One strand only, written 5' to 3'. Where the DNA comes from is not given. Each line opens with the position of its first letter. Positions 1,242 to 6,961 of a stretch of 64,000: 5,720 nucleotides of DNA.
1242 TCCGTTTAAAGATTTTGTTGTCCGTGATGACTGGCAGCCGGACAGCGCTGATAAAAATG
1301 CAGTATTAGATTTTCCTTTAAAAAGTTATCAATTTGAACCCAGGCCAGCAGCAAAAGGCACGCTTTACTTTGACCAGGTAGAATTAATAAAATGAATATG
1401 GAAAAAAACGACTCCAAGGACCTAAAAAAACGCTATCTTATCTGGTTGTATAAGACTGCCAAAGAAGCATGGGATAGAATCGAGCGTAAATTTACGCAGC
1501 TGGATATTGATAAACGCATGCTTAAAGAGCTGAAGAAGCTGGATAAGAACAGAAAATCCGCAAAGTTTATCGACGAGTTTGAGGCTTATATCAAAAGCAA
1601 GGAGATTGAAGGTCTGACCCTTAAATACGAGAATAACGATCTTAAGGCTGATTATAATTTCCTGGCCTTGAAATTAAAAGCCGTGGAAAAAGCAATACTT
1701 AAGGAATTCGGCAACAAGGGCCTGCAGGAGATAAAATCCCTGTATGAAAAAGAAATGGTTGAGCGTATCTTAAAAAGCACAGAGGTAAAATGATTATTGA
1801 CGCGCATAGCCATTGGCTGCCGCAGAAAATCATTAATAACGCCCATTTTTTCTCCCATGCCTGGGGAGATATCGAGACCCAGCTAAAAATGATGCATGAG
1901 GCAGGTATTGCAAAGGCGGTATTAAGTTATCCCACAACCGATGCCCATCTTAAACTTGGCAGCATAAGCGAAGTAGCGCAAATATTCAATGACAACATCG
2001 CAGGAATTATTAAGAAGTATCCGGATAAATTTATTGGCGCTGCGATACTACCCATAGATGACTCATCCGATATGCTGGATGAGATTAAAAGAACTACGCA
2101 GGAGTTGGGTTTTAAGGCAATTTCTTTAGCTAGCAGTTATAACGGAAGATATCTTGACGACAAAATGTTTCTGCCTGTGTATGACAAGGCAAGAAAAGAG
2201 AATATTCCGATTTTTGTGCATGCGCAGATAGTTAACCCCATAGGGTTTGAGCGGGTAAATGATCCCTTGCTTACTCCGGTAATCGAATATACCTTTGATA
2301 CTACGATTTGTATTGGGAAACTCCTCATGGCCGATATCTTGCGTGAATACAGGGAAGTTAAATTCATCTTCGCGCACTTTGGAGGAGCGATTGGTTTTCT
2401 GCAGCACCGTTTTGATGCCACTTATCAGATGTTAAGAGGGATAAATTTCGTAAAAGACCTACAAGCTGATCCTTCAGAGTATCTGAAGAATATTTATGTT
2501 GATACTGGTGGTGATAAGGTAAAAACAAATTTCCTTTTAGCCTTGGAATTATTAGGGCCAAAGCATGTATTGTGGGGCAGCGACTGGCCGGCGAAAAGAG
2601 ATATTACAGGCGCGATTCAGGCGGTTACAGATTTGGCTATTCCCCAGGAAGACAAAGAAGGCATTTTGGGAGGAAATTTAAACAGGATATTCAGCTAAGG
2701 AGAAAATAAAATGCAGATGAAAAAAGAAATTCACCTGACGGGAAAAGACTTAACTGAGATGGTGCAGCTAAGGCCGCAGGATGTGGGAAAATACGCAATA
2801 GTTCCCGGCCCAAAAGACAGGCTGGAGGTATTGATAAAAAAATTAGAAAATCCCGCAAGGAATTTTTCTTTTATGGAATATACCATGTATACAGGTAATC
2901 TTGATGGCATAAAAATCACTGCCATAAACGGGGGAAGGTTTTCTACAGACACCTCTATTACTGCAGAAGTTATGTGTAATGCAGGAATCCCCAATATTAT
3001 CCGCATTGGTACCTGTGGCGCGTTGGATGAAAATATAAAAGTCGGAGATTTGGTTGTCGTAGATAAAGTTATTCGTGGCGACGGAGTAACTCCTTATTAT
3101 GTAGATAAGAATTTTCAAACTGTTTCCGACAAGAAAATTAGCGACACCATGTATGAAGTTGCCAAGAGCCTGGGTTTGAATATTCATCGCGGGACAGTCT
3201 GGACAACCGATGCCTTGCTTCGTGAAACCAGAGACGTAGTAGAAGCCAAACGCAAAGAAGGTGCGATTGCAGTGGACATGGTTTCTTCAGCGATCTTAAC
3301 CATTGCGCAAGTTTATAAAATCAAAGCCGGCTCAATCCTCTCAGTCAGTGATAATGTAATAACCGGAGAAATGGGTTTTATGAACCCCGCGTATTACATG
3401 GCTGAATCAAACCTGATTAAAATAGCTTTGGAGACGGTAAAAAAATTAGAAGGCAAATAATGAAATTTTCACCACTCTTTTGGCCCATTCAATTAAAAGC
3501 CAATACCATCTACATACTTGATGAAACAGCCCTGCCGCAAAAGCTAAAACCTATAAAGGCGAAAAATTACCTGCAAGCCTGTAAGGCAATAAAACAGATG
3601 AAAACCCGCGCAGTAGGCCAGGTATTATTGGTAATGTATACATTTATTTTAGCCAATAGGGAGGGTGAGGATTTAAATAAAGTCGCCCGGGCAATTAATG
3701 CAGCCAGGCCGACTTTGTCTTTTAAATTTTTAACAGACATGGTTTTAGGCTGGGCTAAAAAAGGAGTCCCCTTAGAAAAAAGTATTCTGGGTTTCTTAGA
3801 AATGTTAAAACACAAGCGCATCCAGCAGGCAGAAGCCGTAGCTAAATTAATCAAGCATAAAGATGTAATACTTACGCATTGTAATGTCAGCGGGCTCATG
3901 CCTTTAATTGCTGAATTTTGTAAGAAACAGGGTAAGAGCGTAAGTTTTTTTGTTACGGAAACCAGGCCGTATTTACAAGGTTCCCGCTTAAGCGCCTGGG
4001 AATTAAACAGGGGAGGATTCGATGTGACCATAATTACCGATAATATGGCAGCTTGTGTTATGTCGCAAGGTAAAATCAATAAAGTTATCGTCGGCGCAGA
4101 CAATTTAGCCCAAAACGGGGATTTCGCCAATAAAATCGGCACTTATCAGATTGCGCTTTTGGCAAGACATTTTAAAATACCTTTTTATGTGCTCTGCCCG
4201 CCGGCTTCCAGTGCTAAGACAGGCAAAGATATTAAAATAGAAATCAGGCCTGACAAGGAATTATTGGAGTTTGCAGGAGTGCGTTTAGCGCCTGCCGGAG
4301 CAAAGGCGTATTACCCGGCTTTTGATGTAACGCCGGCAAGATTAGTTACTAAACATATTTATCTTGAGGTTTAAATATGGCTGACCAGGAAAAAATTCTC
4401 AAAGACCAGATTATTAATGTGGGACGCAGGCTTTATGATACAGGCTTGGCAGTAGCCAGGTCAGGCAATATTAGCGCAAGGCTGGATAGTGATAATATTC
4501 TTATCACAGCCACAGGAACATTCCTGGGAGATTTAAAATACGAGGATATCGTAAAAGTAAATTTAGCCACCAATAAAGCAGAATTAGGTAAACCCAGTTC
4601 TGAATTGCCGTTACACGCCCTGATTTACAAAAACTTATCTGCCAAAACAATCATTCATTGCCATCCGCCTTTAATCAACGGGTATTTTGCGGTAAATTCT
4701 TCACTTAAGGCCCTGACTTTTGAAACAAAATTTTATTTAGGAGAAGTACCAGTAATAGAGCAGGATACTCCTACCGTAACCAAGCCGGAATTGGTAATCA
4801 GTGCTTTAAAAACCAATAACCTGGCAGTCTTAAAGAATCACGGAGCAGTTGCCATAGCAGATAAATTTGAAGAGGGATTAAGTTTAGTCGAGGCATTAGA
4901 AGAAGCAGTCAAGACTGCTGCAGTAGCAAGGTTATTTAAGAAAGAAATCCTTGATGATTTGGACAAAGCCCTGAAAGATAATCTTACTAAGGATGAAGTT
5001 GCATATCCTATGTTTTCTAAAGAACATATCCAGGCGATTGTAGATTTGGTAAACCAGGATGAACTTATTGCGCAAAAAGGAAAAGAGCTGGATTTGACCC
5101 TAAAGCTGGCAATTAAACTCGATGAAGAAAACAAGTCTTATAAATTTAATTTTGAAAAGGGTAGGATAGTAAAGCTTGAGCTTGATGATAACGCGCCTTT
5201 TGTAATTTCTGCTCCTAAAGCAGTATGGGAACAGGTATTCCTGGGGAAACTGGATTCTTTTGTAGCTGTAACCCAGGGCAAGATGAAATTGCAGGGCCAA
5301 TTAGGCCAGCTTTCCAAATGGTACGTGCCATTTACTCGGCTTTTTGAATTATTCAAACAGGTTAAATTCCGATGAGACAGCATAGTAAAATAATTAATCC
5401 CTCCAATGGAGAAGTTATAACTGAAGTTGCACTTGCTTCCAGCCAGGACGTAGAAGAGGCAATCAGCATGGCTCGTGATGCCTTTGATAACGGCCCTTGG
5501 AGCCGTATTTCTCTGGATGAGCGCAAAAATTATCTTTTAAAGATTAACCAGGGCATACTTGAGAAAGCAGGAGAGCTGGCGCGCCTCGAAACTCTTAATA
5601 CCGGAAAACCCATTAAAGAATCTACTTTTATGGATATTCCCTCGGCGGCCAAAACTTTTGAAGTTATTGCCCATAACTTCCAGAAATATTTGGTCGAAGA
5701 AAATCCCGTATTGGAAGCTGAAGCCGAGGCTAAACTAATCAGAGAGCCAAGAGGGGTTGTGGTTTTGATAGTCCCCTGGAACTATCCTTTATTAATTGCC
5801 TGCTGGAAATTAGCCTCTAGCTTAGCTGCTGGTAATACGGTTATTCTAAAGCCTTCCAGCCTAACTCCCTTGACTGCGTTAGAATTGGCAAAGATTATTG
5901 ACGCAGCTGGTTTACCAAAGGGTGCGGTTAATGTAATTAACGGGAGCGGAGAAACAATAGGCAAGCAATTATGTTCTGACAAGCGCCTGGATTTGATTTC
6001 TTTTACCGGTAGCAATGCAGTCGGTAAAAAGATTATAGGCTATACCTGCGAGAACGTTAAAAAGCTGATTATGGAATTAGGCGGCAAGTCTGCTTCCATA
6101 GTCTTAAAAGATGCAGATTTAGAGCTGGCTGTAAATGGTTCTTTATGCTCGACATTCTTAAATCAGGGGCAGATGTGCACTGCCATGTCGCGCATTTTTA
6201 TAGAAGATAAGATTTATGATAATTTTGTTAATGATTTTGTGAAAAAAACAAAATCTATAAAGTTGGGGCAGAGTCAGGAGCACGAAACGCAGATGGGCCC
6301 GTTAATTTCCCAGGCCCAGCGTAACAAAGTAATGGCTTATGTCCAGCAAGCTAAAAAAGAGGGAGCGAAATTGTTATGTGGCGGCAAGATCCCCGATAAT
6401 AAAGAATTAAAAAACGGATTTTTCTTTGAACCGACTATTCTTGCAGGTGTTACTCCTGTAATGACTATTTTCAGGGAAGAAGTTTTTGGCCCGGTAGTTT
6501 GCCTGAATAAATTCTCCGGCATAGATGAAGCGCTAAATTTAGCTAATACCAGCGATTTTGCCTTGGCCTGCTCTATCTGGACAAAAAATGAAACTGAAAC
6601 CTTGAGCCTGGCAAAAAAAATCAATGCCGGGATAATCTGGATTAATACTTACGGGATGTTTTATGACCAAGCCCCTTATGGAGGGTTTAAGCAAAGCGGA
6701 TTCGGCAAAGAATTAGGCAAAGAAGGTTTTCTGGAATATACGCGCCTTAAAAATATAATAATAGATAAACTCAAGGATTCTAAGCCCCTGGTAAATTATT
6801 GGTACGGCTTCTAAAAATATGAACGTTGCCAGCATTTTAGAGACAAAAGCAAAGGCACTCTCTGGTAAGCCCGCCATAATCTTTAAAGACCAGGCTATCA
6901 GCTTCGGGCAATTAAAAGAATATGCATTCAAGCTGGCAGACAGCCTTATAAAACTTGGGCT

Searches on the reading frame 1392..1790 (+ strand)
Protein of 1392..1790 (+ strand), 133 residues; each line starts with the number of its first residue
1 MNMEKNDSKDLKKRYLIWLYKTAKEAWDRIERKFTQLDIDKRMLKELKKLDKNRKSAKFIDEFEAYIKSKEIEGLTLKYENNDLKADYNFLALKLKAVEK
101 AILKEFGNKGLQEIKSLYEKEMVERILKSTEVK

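Call 4: search_protein_families(library=pfam, proteins=[window:1392-1790:+], max_evalue=0.01)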
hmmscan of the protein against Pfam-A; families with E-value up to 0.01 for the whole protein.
window:1392-1790:+ (133 aa): 1 family
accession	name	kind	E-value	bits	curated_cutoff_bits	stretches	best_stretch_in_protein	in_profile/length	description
PF12983.12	DUF3867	-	0.0017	18.9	27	1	28-121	76-171/185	Protein of unknown function (DUF3867)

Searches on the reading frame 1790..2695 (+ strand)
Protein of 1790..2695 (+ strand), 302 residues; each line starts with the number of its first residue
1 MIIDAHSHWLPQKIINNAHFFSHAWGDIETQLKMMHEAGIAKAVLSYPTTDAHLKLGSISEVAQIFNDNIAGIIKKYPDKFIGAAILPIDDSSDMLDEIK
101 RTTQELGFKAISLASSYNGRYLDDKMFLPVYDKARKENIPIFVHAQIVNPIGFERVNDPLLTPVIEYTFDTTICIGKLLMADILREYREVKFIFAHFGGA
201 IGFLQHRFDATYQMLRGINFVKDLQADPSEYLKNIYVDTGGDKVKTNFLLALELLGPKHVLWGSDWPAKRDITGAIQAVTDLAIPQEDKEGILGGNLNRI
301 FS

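Call 4: search_protein_families(library=pfam, proteins=[window:1790-2695:+], max_evalue=0.01)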
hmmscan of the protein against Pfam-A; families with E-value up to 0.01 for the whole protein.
window:1790-2695:+ (302 aa): 1 family
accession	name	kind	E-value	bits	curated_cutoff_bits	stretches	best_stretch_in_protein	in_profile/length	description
PF04909.20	Amidohydro_2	-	1.7e-26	94.1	26.4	1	3-296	1-282/289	Amidohydrolase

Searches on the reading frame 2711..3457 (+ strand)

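Call 68: search_protein_families(library=pfam, proteins=[window:2711-3457:+], max_evalue=0.00001)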
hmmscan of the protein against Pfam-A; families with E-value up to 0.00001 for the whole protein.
window:2711-3457:+ (249 aa): 1 family
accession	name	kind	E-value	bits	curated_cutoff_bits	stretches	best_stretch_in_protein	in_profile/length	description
PF01048.26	PNP_UDP_1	-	1e-36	126.9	25.1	1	27-216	1-200/233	Phosphorylase superfamily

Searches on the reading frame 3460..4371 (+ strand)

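Call 68: search_protein_families(library=pfam, proteins=[window:3460-4371:+], max_evalue=0.00001)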
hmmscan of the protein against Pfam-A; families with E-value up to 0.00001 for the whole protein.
window:3460-4371:+ (304 aa): 1 family
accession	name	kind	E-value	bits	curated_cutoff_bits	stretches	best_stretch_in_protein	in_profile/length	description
PF01008.23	IF-2B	-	3.9e-55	187.5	22.4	1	105-300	78-272/280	Initiation factor 2 subunit family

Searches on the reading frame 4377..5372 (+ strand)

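Call 68: search_protein_families(library=pfam, proteins=[window:4377-5372:+], max_evalue=0.00001)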
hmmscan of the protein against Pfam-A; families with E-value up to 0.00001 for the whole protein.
window:4377-5372:+ (332 aa): 1 family
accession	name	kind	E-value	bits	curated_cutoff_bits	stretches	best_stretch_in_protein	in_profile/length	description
PF00596.27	Aldolase_II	-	6.9e-34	117.8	22.2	1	11-180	2-181/183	Class II Aldolase and Adducin N-terminal domain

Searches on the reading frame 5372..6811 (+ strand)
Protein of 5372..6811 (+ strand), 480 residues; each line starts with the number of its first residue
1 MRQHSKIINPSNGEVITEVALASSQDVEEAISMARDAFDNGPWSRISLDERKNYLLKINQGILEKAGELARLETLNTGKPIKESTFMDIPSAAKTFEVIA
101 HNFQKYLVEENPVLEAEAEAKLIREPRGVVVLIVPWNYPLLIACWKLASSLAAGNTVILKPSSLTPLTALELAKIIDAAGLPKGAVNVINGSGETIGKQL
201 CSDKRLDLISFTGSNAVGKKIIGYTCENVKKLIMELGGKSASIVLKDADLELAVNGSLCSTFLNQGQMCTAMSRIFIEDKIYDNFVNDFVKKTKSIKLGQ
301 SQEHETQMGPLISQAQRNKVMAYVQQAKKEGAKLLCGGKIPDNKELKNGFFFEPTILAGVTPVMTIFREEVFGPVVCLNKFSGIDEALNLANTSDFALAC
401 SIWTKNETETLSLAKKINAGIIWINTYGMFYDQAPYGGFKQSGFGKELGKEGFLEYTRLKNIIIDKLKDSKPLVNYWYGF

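Call 68: search_protein_families(library=pfam, proteins=[window:5372-6811:+], max_evalue=0.00001)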
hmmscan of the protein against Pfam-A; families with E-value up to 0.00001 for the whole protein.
window:5372-6811:+ (480 aa): 1 family
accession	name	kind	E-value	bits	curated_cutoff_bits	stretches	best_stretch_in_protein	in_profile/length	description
PF00171.27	Aldedh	-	4.1e-167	556.8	23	1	5-462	9-461/461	Aldehyde dehydrogenase family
